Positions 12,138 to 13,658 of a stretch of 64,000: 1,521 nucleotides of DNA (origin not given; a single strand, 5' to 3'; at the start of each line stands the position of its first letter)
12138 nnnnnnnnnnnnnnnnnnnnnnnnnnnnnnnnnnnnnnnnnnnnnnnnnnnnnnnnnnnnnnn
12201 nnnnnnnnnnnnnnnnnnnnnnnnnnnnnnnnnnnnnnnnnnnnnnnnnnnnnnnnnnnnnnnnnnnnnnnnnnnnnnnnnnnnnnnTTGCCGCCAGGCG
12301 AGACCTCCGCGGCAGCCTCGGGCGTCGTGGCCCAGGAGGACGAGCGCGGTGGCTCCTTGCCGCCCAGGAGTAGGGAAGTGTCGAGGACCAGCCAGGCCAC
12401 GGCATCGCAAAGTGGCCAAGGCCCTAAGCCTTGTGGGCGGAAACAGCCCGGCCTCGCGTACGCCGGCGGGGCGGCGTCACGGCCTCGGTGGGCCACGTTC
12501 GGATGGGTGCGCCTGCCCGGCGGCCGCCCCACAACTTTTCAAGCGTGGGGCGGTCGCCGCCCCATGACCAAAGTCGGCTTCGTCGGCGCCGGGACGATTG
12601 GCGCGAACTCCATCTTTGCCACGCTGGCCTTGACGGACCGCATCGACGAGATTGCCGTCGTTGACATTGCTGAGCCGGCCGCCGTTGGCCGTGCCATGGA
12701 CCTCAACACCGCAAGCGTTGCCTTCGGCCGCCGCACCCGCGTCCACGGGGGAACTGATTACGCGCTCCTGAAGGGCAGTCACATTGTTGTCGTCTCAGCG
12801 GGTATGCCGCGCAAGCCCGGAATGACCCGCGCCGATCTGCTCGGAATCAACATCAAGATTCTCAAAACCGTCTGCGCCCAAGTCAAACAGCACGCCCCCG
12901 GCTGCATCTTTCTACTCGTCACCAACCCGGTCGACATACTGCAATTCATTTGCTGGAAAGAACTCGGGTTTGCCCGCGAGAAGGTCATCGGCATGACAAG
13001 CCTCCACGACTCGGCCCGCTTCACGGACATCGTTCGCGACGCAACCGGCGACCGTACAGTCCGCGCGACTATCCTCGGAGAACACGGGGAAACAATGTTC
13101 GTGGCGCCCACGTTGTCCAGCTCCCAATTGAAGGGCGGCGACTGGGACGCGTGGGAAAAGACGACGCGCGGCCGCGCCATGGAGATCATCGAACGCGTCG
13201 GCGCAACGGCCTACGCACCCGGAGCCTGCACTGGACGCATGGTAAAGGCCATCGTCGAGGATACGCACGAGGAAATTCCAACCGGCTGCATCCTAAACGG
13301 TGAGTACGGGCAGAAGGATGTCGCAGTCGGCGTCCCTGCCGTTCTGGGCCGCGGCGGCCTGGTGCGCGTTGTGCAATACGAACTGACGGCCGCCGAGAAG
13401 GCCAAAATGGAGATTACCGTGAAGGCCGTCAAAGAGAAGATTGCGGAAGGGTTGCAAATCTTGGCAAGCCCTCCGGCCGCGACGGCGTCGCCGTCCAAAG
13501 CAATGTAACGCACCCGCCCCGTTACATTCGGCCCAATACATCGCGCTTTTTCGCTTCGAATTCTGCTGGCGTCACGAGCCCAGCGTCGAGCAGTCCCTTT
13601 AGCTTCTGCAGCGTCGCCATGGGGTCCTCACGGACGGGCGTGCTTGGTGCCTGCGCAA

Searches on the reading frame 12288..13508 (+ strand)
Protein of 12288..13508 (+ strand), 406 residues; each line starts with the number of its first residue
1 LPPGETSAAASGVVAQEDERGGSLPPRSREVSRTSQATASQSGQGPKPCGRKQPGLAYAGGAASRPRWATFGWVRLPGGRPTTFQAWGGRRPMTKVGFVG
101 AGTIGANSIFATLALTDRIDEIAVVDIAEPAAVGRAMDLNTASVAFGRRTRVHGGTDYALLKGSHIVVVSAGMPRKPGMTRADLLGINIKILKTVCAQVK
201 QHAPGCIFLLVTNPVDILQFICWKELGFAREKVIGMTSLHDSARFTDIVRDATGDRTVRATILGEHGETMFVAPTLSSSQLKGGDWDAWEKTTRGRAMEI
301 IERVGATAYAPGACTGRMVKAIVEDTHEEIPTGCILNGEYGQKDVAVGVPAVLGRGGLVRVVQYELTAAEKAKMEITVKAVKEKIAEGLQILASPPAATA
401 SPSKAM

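Call 105: search_protein_families(library=pfam, proteins=[window:12288-13508:+], max_evalue=0.00001)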
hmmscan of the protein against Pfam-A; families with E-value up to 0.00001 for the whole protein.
window:12288-13508:+ (406 aa): 2 families
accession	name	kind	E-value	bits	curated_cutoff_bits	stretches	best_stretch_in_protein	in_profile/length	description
PF00056.29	Ldh_1_N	-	7.3e-37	127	27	1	94-235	1-141/141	lactate/malate dehydrogenase, NAD binding domain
PF02866.23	Ldh_1_C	-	3.1e-19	70.1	22.6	1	241-390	4-172/174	lactate/malate dehydrogenase, alpha/beta C-terminal domain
